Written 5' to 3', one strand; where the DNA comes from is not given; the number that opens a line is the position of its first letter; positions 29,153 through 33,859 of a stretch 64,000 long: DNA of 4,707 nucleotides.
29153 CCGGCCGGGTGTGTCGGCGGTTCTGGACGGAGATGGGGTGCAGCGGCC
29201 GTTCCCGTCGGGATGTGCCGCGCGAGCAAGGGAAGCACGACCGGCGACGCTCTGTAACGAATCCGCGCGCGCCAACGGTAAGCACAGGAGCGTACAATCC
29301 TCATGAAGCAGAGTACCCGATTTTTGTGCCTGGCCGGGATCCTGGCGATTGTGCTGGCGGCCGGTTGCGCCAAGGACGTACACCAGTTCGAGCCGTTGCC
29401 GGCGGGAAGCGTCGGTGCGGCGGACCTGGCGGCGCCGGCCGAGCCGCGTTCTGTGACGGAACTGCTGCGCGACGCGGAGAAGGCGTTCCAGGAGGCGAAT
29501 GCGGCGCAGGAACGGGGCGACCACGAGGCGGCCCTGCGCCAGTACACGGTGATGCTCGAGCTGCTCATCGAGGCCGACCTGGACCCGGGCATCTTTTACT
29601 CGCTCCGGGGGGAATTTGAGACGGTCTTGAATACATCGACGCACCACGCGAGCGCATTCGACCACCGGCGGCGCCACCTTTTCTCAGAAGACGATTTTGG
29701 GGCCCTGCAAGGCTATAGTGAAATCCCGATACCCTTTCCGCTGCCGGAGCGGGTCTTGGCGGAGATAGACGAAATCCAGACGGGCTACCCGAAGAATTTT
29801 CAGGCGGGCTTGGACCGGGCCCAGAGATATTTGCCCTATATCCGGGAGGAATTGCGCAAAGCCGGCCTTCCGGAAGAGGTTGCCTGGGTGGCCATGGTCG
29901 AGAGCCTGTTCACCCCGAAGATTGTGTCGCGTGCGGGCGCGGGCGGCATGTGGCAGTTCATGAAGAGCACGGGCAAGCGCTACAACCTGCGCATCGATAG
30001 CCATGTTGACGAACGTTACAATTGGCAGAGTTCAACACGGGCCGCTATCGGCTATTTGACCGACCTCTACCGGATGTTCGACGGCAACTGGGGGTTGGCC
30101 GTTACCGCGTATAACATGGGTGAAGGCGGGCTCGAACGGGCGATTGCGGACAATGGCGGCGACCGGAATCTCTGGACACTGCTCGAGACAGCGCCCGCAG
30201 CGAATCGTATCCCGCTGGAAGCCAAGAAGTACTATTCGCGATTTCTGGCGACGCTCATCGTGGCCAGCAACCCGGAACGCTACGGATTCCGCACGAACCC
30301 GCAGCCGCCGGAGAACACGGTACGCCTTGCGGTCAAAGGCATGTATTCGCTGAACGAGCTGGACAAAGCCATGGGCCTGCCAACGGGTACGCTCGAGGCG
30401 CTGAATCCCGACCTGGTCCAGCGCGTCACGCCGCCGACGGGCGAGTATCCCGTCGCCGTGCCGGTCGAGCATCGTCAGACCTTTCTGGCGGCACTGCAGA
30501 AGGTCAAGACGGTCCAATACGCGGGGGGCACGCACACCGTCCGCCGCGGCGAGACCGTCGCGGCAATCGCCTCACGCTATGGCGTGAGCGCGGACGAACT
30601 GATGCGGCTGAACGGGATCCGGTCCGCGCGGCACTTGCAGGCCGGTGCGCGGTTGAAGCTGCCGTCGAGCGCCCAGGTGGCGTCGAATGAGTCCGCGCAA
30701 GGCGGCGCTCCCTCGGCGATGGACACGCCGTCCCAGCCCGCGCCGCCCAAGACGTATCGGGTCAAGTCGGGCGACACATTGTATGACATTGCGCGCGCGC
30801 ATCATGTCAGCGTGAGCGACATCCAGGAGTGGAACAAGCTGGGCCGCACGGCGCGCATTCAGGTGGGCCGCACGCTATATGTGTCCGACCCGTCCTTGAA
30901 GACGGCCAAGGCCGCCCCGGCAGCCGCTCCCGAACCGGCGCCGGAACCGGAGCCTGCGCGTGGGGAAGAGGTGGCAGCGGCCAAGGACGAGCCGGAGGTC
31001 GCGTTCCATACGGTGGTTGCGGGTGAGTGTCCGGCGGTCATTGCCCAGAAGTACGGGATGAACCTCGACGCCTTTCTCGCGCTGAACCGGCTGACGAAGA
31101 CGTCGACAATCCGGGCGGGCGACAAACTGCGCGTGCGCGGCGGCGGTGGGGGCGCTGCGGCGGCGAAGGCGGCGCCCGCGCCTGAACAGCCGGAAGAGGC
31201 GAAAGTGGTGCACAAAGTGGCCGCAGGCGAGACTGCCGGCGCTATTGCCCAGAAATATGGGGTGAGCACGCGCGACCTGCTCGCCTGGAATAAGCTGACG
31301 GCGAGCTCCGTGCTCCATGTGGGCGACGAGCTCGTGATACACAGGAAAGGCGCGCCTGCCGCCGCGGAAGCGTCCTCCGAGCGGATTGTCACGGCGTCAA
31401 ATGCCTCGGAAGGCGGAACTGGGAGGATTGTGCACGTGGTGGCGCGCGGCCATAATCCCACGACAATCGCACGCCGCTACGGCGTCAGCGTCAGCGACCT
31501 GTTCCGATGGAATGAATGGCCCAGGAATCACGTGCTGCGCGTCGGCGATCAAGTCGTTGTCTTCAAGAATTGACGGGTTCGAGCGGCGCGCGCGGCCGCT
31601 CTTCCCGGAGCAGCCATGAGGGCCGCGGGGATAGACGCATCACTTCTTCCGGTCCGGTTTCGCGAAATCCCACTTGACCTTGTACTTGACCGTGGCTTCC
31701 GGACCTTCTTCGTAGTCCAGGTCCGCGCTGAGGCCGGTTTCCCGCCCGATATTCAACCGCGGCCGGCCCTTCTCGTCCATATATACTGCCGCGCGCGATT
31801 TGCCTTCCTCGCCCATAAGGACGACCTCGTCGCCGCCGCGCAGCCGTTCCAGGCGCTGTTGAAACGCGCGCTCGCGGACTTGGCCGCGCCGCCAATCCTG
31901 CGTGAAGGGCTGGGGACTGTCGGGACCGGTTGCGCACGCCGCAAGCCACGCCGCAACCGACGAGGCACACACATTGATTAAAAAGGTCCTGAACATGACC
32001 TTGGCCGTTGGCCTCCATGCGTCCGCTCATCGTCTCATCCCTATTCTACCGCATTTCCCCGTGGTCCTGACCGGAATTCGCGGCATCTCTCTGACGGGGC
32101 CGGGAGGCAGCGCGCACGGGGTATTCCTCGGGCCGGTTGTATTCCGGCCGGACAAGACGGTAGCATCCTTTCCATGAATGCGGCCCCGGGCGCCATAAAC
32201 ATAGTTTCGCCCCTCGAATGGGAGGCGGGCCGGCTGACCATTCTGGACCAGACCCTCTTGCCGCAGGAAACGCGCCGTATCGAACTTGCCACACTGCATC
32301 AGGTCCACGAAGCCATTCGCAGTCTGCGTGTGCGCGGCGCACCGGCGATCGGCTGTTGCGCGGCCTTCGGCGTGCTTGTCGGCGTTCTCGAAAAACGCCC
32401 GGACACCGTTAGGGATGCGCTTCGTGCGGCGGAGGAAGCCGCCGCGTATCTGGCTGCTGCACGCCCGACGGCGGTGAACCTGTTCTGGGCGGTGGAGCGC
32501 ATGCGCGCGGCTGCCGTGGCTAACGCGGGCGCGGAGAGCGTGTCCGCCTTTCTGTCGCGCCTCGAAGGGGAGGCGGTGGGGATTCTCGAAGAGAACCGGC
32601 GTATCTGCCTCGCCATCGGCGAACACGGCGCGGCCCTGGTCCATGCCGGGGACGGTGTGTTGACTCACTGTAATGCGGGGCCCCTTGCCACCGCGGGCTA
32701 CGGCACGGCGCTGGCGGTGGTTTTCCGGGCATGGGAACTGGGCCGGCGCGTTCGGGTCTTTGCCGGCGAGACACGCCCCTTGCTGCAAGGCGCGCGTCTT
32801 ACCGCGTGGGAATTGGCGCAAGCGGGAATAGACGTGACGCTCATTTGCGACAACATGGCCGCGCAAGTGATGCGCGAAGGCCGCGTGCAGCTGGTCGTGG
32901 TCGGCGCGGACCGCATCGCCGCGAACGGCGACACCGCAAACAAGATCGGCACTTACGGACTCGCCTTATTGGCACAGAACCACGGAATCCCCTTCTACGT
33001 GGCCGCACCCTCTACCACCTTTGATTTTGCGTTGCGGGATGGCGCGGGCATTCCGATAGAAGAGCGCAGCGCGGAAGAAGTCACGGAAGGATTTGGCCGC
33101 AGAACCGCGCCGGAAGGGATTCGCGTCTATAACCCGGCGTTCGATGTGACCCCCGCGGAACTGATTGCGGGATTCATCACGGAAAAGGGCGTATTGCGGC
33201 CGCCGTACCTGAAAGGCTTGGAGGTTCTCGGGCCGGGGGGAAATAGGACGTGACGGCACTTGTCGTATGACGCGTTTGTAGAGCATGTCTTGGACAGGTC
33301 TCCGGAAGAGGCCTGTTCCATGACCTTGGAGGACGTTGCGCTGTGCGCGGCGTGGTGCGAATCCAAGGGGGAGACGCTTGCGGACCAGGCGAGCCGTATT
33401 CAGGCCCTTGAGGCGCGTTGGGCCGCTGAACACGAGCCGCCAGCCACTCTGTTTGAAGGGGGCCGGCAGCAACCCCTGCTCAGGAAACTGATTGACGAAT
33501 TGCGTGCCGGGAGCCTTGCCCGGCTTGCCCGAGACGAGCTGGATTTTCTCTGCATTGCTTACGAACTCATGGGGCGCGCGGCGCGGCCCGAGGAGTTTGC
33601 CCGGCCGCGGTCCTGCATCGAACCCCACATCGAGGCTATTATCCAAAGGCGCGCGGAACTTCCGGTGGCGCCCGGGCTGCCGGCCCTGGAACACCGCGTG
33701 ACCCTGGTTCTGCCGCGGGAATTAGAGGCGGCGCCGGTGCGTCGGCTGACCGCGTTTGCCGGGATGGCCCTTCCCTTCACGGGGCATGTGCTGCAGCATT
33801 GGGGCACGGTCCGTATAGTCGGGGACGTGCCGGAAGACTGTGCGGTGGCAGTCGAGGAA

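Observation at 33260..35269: Large uncharacterised beta-helix plus coiled-coil protein wedged between mtnA and cmk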

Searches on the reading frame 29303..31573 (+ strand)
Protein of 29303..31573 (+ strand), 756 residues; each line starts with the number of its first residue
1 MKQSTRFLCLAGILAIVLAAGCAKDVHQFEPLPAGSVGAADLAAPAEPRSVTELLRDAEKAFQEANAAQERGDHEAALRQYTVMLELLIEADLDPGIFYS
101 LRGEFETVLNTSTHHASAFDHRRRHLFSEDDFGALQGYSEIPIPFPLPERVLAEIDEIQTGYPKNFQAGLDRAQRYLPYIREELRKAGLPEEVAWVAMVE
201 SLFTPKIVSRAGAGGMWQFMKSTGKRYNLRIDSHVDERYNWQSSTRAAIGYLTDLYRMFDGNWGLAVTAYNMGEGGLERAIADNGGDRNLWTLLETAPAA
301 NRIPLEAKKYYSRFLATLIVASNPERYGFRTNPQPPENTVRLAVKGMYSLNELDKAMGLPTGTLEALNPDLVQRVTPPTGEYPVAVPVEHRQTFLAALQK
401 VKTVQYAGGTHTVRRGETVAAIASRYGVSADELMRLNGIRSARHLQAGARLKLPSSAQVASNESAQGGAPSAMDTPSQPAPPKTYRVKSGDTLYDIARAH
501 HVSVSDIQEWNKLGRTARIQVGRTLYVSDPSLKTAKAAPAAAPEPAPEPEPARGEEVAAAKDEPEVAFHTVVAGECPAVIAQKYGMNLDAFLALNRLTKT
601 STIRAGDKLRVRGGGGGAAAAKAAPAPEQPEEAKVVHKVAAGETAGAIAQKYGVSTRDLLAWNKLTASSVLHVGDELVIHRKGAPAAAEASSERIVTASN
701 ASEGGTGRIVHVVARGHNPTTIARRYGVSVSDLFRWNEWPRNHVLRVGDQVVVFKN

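Call 4: search_protein_families(library=pfam, proteins=[window:29303-31573:+], max_evalue=0.1)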
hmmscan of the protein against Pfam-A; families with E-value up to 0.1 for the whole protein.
window:29303-31573:+ (756 aa): 15 families
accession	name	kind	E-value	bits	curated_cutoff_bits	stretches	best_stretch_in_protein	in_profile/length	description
PF01476.26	LysM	-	2.8e-60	200.5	20.9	5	485-527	1-42/43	LysM domain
PF01464.25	SLT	-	4.5e-26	91.2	21.3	1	182-285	6-109/117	Transglycosylase SLT domain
PF23473.1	LysM3_LYK4_5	-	1.3e-12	48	29.3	0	484-516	4-36/48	LYK4/5 LysM3 domain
PF13384.12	HTH_23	-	2e-08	34.3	24.6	0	708-736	9-37/50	Homeodomain-like domain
PF23577.1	LysM_RLK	-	2.8e-07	30.9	27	0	413-435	5-26/44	LysM domain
PF23446.1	LysM1_NFP_LYK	-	2.2e-05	25.7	36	0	418-454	17-54/60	NFP/LYK LysM1 domain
PF13518.12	HTH_28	-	0.0001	22.7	25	0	634-657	4-26/52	Helix-turn-helix domain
PF01527.26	HTH_Tnp_1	-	0.0008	20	24.1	0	634-666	14-47/75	Transposase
PF02796.21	HTH_7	-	0.0017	18.9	23.8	0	713-735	18-40/45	Helix-turn-helix domain of resolvase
PF04225.17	LysM_OapA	-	0.0066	17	22.3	1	483-512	3-32/85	Opacity-associated protein A LysM-like domain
PF13542.12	HTH_Tnp_ISL3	-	0.0082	16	27.4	0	412-435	23-45/51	Helix-turn-helix domain of transposase family ISL3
PF04255.20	DUF433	-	0.02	15.1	23.6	0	635-661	24-51/56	Protein of unknown function (DUF433)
PF13551.12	HTH_29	-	0.032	14.7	28.1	0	713-736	8-32/64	Winged helix-turn helix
PF13443.12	HTH_26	-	0.044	14.5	22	0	341-376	5-39/63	Cro/C1-type HTH DNA-binding domain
PF07836.16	DmpG_comm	-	0.067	13.2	27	0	645-660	23-38/63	DmpG-like communication domain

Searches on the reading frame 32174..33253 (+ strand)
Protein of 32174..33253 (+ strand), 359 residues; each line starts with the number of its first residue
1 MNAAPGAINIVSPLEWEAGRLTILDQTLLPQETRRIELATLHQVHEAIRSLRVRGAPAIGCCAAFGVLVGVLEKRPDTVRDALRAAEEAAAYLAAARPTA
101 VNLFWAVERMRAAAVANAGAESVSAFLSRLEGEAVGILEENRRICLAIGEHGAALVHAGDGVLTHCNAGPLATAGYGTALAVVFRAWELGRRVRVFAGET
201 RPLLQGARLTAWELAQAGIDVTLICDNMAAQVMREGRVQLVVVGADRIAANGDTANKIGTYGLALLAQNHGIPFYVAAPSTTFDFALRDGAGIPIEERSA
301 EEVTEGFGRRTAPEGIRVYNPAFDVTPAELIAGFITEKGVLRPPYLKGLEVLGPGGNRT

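Call 4: search_protein_families(library=pfam, proteins=[window:32174-33253:+], max_evalue=0.1)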
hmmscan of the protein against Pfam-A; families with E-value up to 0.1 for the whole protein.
window:32174-33253:+ (359 aa): 2 families
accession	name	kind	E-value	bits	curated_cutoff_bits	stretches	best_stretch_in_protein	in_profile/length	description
PF01008.23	IF-2B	-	1.1e-82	277.9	22.4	1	53-343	2-280/280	Initiation factor 2 subunit family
PF00430.23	ATP-synt_B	-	0.048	14.2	28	0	62-100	18-56/132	ATP synthase B/B' CF(0)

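Call 85: search_protein_families(library=ncbifam, proteins=[window:32174-33253:+], max_evalue=0.001)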
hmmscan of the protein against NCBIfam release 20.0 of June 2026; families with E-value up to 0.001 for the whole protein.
window:32174-33253:+ (359 aa): 8 families
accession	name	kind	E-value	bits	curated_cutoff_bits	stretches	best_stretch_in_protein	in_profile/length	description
NF004326.0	PRK05720.1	subfamily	3.7e-139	463.4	271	1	9-350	8-349/358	s-methyl-5-thioribose-1-phosphate isomerase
TIGR00512.1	salvage_mtnA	equivalog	6.2e-132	439.6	279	1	14-342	3-334/335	S-methyl-5-thioribose-1-phosphate isomerase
TIGR00524.1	eIF-2B_rel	subfamily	2.3e-112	375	185.85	1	40-343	3-303/303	S-methyl-5-thioribose-1-phosphate isomerase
NF004700.0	PRK06036.1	equivalog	1.9e-108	362.5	528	1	16-346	6-333/339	S-methyl-5-thioribose-1-phosphate isomerase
NF004436.0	PRK05772.1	equivalog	8.5e-101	337.8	521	1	11-349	16-357/363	S-methyl-5-thioribose-1-phosphate isomerase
TIGR00511.1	ribulose_e2b2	equivalog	8.2e-57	192.7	314.1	1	41-343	2-288/301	ribose 1,5-bisphosphate isomerase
NF006210.0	PRK08335.1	equivalog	1.5e-24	86.7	339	1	135-344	89-272/275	translation initiation factor IF-2B subunit alpha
NF004994.0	PRK06372.1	equivalog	2.6e-15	56.5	249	1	194-343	111-248/253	translation initiation factor IF-2B subunit delta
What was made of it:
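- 32174..33253 (+): mtnA (S-methyl-5-thioribose-1-phosphate isomerase), the conserved upstream neighbour; it ends 6 nt before the target start. TIGR00512 439.6 bits (call 85).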

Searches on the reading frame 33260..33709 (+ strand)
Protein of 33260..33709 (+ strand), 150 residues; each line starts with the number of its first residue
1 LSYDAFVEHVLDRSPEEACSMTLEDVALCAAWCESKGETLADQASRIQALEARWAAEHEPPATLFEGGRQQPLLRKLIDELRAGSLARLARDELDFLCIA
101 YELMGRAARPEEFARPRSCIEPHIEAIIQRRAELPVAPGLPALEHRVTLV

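Call 72: predict_structure(alignment_id=A5)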
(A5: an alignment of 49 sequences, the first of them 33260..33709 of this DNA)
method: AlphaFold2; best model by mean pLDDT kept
length: 150 residues; sequences in the alignment: 49
mean_pLDDT: 92.8   pTM: 0.89
mean pLDDT of the five models: 92.8, 92.8, 92.0, 91.8, 91.6
residues with pLDDT >= 90: 126; 70-90: 16; 50-70: 8; < 50: 0
segments of 3 or more residues with pLDDT < 50: none
pLDDT, mean of each block of 10 residues (from residue 1): 89 93 96 92 94 94 65 95 97 98 97 96 98 97 91
secondary structure, 60 per line:
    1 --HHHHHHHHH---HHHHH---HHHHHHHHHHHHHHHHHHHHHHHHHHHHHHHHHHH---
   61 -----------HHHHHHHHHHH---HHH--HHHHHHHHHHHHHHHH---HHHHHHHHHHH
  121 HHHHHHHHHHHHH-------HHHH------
elements in order: H3-11 H15-19 H23-57 H72-82 H91-106 H110-133 H141-144
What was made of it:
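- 33260..33697 (+): N-terminal all-alpha domain (residues 1-146). It is specific to this clade, with conserved W54, R69, Q71, L74, R75, E93 and L97 (motif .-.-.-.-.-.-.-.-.). AF2 domain model with pLDDT 92.8 and pTM 0.89, all helices (call 72).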
